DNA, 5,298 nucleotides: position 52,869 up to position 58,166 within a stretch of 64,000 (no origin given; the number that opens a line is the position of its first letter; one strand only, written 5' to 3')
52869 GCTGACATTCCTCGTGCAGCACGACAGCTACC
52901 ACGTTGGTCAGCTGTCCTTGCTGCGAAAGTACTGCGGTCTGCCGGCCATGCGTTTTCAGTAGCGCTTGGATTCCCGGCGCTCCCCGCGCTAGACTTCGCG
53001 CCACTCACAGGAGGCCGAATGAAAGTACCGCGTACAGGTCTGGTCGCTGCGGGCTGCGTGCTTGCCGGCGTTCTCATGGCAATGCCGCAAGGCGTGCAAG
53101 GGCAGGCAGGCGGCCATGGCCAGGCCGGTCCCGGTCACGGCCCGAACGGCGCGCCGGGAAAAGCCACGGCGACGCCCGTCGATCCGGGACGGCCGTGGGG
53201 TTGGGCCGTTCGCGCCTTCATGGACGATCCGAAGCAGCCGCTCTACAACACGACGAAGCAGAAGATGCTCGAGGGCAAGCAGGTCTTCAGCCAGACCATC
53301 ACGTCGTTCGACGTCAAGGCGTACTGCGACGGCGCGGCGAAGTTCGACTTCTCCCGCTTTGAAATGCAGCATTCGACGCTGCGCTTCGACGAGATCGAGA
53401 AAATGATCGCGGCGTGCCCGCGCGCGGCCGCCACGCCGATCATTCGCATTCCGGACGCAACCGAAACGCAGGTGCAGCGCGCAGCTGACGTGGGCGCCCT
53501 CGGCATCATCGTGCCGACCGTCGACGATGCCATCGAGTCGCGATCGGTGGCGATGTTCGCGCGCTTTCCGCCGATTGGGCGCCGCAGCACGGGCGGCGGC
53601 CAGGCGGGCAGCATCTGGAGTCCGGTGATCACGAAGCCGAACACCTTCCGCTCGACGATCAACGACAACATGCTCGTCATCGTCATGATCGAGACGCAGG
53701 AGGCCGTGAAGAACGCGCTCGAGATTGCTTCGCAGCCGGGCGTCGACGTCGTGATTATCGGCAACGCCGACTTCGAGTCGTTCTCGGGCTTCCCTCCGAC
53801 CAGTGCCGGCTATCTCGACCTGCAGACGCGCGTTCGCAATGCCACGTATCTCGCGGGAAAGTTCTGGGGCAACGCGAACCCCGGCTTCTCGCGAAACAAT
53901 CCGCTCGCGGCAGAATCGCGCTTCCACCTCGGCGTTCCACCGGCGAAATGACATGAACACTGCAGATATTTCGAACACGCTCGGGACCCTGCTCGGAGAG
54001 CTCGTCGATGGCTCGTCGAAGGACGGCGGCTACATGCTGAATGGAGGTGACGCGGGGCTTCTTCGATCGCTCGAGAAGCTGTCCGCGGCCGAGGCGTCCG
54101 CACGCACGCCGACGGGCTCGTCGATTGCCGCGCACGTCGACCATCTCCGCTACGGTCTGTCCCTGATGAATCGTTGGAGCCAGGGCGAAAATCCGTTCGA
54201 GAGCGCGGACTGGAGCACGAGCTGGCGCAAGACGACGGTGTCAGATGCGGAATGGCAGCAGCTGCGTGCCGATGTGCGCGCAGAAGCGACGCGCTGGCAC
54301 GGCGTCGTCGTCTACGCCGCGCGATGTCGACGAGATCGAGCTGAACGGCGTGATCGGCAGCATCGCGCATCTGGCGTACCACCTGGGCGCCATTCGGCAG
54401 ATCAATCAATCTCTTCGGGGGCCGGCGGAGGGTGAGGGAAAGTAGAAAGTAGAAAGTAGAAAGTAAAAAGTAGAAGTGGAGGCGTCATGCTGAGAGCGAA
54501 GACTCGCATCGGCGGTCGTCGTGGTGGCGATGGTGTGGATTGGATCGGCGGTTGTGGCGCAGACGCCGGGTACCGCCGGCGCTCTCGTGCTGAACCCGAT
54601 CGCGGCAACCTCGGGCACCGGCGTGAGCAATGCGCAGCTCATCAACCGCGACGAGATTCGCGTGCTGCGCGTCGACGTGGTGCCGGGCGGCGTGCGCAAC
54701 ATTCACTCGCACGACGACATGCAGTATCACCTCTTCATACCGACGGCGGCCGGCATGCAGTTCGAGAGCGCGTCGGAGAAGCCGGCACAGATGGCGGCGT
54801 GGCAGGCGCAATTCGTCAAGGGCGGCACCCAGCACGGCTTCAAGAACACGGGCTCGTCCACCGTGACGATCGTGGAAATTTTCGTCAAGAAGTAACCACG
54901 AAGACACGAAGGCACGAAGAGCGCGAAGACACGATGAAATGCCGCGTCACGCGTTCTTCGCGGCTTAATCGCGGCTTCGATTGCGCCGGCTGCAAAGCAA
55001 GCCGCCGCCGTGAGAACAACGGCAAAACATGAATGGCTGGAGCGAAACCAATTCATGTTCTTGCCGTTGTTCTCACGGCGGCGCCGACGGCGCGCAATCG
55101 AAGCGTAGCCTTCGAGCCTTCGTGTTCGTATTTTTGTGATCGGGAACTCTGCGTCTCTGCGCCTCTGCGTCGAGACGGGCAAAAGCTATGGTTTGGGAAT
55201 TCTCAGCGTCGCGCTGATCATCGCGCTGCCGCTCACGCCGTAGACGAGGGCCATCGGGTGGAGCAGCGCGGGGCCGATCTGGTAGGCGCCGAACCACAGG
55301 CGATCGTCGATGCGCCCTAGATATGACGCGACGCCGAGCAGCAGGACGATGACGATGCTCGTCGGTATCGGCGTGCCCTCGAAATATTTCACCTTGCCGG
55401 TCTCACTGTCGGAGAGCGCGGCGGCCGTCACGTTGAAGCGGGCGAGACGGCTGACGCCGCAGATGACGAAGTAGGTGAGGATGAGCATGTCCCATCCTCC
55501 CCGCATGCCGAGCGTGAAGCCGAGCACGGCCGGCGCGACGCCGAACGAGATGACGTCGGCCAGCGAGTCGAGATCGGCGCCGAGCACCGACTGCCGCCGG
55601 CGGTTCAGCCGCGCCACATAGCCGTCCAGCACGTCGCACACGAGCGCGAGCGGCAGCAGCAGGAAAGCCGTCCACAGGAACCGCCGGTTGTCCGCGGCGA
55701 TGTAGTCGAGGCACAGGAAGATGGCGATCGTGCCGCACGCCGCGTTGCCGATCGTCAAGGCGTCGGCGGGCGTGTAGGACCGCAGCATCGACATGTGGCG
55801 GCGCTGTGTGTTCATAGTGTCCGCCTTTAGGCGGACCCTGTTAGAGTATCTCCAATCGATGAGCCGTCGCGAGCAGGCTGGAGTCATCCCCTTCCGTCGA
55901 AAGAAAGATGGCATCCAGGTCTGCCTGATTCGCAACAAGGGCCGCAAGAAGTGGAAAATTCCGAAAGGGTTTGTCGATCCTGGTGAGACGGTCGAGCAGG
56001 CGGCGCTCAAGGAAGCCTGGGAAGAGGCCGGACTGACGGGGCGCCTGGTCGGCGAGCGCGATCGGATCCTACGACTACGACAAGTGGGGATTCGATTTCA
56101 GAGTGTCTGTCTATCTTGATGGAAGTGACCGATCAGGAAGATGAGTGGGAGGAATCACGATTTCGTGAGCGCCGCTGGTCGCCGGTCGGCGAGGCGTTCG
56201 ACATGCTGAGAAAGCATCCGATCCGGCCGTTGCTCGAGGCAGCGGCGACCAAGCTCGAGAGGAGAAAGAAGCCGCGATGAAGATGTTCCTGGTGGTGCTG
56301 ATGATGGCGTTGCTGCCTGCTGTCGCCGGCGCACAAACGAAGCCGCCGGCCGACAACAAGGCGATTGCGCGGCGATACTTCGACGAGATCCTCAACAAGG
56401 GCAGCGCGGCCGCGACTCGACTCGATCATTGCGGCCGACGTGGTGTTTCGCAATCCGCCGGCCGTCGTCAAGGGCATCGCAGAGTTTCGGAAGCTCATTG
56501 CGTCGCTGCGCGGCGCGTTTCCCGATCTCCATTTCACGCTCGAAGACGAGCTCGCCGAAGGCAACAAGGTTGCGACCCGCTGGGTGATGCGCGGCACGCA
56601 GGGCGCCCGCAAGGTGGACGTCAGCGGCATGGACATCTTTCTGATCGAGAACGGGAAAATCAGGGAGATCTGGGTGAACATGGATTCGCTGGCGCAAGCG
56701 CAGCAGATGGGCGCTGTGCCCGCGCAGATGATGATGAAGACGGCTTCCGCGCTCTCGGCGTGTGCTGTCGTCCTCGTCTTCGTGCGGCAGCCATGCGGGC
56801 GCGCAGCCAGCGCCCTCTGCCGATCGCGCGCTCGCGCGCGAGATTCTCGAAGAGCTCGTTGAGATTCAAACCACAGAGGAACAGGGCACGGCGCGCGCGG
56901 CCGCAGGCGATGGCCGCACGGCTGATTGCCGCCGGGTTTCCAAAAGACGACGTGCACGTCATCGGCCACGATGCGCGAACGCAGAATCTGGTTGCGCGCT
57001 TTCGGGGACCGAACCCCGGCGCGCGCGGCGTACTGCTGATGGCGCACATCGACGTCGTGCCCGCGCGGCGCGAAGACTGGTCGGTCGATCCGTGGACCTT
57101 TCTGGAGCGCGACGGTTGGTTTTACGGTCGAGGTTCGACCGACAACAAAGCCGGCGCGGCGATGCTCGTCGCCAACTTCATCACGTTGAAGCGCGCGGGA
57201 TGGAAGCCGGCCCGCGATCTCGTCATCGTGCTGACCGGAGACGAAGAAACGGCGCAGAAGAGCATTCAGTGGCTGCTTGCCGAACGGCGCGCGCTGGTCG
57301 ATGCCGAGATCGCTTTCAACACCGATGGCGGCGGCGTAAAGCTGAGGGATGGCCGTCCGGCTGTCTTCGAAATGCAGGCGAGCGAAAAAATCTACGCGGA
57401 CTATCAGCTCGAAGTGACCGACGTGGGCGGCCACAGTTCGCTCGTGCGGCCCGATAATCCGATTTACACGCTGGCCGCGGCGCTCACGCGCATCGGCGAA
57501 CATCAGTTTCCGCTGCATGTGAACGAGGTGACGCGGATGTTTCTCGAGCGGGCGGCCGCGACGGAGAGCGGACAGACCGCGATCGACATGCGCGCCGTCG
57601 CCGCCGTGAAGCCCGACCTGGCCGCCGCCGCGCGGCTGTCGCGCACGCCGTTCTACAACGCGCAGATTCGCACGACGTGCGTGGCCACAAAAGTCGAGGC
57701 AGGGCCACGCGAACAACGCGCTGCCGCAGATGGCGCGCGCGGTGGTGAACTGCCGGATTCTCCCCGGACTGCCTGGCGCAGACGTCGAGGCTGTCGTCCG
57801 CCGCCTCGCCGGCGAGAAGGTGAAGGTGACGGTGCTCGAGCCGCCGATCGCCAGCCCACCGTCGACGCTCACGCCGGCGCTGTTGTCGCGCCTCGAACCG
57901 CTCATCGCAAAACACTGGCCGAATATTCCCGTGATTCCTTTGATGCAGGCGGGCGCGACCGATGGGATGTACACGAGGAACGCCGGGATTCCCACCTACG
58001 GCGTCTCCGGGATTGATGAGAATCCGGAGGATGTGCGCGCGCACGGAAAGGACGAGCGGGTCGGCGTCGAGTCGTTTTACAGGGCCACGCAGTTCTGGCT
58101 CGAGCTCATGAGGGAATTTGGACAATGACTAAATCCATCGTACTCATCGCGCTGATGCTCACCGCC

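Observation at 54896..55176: Second gene-free nested palindrome, sharing word families with loci 20 and 29 kb away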

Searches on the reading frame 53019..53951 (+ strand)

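Call 19: search_protein_families(library=pfam, proteins=[window:53019-53951:+], max_evalue=0.001)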
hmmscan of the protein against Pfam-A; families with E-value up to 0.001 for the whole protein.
window:53019-53951:+ (310 aa): 1 family
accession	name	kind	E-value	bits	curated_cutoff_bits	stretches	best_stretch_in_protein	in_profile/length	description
PF03328.21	HpcH_HpaI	-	6.6e-17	62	25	1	109-255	22-157/221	HpcH/HpaI aldolase/citrate lyase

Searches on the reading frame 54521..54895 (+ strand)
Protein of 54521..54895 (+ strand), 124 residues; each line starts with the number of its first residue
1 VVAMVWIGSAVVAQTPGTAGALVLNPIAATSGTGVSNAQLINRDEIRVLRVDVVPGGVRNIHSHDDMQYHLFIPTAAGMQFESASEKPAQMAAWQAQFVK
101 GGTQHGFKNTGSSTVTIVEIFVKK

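Call 19: search_protein_families(library=pfam, proteins=[window:54521-54895:+], max_evalue=0.001)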
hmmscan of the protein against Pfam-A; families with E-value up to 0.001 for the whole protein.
window:54521-54895:+ (124 aa): 0 families

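Call 21: find_homologous_proteins(query=window:54521-54895:+)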
Query window:54521-54895:+ (124 aa): 289 proteins with E <= 0.001 among 293 candidates; the best 120 are listed.
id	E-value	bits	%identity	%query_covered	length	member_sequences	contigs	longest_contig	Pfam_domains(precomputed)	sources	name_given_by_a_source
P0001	1.8e-72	259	97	100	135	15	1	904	-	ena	-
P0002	3.1e-71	255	97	100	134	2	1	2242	-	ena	-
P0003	7.4e-68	244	90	100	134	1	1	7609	-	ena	-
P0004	1.1e-67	243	90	100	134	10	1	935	-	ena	-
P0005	2.1e-67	242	89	100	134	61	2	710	-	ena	-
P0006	3.1e-67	242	91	99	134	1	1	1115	-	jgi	jgi:quercetin dioxygenase-like cupin family protein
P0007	3.9e-67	241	90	100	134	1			-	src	-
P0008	6.9e-67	241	87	100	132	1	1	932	PF07883.18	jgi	jgi:quercetin dioxygenase-like cupin family protein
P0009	7.2e-67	241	89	100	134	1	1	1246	-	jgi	jgi:quercetin dioxygenase-like cupin family protein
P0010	7.9e-67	240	89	100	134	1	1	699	-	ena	-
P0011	9.2e-67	240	89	100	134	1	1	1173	-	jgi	-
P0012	1.1e-66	240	90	100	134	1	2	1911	-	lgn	-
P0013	2.3e-66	239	88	100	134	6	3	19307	-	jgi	jgi:quercetin dioxygenase-like cupin family protein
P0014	2.7e-66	239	87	100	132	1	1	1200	-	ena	-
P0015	3.6e-66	238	86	100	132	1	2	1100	-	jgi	jgi:quercetin dioxygenase-like cupin family protein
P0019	7.9e-66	237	90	100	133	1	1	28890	-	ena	-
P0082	1.6e-63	230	85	100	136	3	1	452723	-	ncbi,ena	-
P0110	1.8e-62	226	85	100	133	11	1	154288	-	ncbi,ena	-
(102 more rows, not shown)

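Call 22: find_encoding_contigs(protein=P0002, flank=3000, max_places=3)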
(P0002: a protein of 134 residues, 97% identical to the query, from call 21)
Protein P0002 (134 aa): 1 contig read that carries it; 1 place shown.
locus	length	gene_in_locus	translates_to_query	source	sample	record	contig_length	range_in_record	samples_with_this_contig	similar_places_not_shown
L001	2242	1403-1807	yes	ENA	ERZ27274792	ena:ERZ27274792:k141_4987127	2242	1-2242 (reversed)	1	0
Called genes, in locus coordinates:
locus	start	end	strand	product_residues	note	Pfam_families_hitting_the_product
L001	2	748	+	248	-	?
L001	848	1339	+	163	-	-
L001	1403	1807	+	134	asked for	-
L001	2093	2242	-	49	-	?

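Call 23: find_encoding_contigs(protein=P0003, flank=8000, max_places=3)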
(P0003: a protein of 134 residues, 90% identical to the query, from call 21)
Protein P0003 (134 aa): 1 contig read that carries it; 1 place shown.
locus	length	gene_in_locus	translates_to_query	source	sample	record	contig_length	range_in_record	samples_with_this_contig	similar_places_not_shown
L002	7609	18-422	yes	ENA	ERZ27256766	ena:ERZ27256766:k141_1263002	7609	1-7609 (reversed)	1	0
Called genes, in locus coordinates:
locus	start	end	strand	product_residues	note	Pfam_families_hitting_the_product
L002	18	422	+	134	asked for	-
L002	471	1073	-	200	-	PF01066:CDP-OH_P_transf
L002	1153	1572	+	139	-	PF00293:NUDIX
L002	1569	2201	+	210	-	PF01810:LysE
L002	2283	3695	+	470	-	PF04389:Peptidase_M28, PF01546:Peptidase_M20, PF07687:M20_dimer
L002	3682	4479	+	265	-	PF06439:3keto-disac_hyd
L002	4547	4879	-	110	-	PF05635:23S_rRNA_IVP, PF22296:bAvd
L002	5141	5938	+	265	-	PF00903:Glyoxalase (faint), PF13669:Glyoxalase_4 (faint)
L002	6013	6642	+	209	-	PF00302:CAT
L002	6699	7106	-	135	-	PF00072:Response_reg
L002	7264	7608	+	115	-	?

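Call 24: find_encoding_contigs(protein=P0019, flank=10000, max_places=3)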
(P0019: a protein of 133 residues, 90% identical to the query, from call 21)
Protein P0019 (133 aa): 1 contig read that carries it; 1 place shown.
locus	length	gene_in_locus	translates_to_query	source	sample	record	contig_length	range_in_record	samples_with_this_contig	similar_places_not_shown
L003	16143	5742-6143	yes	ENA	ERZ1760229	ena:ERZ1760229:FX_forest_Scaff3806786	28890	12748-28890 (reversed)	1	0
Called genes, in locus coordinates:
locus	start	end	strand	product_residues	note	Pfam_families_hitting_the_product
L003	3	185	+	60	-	?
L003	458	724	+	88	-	PF10041:DUF2277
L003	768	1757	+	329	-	PF10094:DUF2332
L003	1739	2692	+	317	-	PF01073:3Beta_HSD, PF01370:Epimerase, PF04321:RmlD_sub_bind (weak), PF05368:NmrA, PF13460:NAD_binding_10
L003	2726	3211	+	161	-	PF04978:MST, PF07609:DUF1572 (weak), PF12867:DinB_2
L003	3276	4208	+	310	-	PF03328:HpcH_HpaI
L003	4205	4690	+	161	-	PF12867:DinB_2 (faint)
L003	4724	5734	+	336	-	PF00753:Lactamase_B, PF23023:Anti-Pycsar_Apyc1 (weak), PF12706:Lactamase_B_2 (weak)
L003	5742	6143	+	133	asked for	-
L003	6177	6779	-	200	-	PF01066:CDP-OH_P_transf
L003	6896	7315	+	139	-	PF00293:NUDIX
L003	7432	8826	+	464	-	PF04389:Peptidase_M28, PF01546:Peptidase_M20, PF07687:M20_dimer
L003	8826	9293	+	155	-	PF14137:DUF4304 (weak)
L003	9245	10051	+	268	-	PF06439:3keto-disac_hyd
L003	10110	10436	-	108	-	PF05635:23S_rRNA_IVP, PF22296:bAvd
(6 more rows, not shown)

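Call 31: find_encoding_contigs(protein=P0082, flank=10000, max_places=2)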
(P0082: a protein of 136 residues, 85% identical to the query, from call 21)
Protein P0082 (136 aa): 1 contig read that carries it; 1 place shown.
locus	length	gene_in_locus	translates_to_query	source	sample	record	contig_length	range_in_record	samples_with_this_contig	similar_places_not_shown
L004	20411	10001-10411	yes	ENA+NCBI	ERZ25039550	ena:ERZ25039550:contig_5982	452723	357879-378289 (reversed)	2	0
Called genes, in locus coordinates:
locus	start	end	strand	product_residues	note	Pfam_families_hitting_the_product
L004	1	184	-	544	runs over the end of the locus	PF00732:GMC_oxred_N, PF05199:GMC_oxred_C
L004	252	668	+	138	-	PF00903:Glyoxalase, PF06983:3-dmu-9_3-mt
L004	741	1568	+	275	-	PF02265:S1-P1_nuclease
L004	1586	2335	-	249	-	PF00205:TPP_enzyme_M (faint), PF02146:SIR2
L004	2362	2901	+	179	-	PF07152:YaeQ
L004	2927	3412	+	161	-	PF00903:Glyoxalase, PF13669:Glyoxalase_4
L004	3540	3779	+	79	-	-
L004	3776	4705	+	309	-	-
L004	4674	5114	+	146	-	PF00903:Glyoxalase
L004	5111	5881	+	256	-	PF01209:Ubie_methyltran (weak), PF13847:Methyltransf_31, PF08241:Methyltransf_11, PF08242:Methyltransf_12, PF13649:Methyltransf_25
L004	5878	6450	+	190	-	PF06271:RDD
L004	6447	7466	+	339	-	PF03069:FmdA_AmdA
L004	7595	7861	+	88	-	PF10041:DUF2277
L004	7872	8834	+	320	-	PF01073:3Beta_HSD (weak), PF01370:Epimerase, PF05368:NmrA, PF13460:NAD_binding_10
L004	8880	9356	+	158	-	PF08922:DUF1905, PF13376:OmdA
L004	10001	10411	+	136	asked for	-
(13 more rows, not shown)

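Call 32: find_encoding_contigs(protein=P0110, flank=10000, max_places=2)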
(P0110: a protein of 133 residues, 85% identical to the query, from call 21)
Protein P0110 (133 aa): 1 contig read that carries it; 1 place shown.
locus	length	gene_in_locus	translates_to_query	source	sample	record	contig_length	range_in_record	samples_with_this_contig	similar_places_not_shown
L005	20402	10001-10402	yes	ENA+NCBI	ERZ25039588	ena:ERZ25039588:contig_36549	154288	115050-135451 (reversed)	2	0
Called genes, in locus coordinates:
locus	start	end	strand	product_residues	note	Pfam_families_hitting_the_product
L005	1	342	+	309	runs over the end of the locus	-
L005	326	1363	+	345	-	PF13088:BNR_2, PF02012:BNR (faint)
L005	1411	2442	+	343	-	PF03069:FmdA_AmdA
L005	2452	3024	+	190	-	PF06271:RDD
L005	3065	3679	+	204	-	PF04191:PEMT, PF04140:ICMT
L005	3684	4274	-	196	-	PF00440:TetR_N, PF21351:TetR_C_41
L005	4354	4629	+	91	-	PF14026:SCO4226-like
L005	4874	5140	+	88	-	PF10041:DUF2277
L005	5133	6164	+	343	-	PF10094:DUF2332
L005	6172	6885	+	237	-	PF12158:DUF3592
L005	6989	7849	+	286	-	PF01370:Epimerase (weak), PF13460:NAD_binding_10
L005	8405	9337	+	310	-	PF03328:HpcH_HpaI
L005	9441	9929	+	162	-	-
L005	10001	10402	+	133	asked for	-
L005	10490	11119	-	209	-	PF01066:CDP-OH_P_transf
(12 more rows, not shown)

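Call 55: find_related_loci(query=window:54521-54895:+, collection=metagenome_contigs, flank=2500)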
Query window:54521-54895:+ (124 aa) in metagenome_contigs; peptide patterns used: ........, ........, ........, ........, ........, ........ (x = any residue, [..] = any of these).
229 stretches matched a pattern; 39 encode a relative of the query (tblastn E <= 1e-3); 39 distinct loci.
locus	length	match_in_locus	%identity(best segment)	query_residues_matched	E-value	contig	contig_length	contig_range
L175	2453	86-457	98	1-124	2e-81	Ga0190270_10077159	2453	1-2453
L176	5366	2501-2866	89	1-122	4e-74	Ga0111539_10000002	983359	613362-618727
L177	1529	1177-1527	96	1-117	2e-77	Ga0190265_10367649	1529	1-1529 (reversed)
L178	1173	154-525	89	1-124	2e-78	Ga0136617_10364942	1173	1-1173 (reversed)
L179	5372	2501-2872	87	1-124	3e-73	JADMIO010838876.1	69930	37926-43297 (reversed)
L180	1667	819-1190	89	1-124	2e-76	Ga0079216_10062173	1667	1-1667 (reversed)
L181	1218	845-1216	88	1-124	2e-77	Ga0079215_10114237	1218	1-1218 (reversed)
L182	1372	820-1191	85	1-124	2e-76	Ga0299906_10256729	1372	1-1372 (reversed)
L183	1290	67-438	87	1-124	2e-76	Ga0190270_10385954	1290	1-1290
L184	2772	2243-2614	86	1-124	2e-72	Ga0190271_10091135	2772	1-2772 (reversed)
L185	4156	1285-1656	85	1-124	3e-71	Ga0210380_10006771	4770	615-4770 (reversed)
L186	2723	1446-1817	83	1-124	5e-71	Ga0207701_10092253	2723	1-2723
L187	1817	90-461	83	1-124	3e-72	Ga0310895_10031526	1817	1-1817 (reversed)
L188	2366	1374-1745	83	1-124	4e-71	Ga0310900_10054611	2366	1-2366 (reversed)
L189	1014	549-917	85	1-124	8e-75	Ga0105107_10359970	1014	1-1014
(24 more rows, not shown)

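Call 91: find_encoding_contigs(protein=P0001, flank=1500, max_places=5)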
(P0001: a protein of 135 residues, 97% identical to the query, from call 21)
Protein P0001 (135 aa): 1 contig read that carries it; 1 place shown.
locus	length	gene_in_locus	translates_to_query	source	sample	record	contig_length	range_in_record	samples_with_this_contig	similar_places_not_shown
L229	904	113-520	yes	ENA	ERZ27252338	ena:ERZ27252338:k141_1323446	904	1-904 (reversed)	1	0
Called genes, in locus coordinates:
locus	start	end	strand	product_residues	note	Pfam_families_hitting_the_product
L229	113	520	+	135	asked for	-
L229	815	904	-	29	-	?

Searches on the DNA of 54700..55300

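Call 83: search_rna_families(source=window, start=54700, end=55300, threshold=evalue, max_evalue=1)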
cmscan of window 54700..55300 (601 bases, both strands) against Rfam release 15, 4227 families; matches with E-value up to 1: 2.
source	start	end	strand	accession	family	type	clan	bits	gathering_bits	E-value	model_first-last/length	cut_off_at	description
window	55004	55081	+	RF03240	MIR5534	Gene; miRNA;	-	34.8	79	6.6e-05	1-102/102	no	MIR5534 microRNA precursor family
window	55005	55081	-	RF03443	mir-2131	Gene; miRNA;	-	24.1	92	0.031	1-89/89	no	mir-2131 microRNA precursor family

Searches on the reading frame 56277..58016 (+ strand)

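Call 19: search_protein_families(library=pfam, proteins=[window:56277-58016:+], max_evalue=0.001)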
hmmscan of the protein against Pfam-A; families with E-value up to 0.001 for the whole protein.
window:56277-58016:+ (579 aa): 2 families
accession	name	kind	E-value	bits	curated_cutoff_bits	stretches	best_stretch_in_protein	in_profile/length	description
PF01546.33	Peptidase_M20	-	1.9e-19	70.8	24.6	1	253-407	1-145/206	Peptidase family M20/M25/M40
PF04389.22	Peptidase_M28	-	2e-08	34.7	21.3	1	237-353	1-96/193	Peptidase family M28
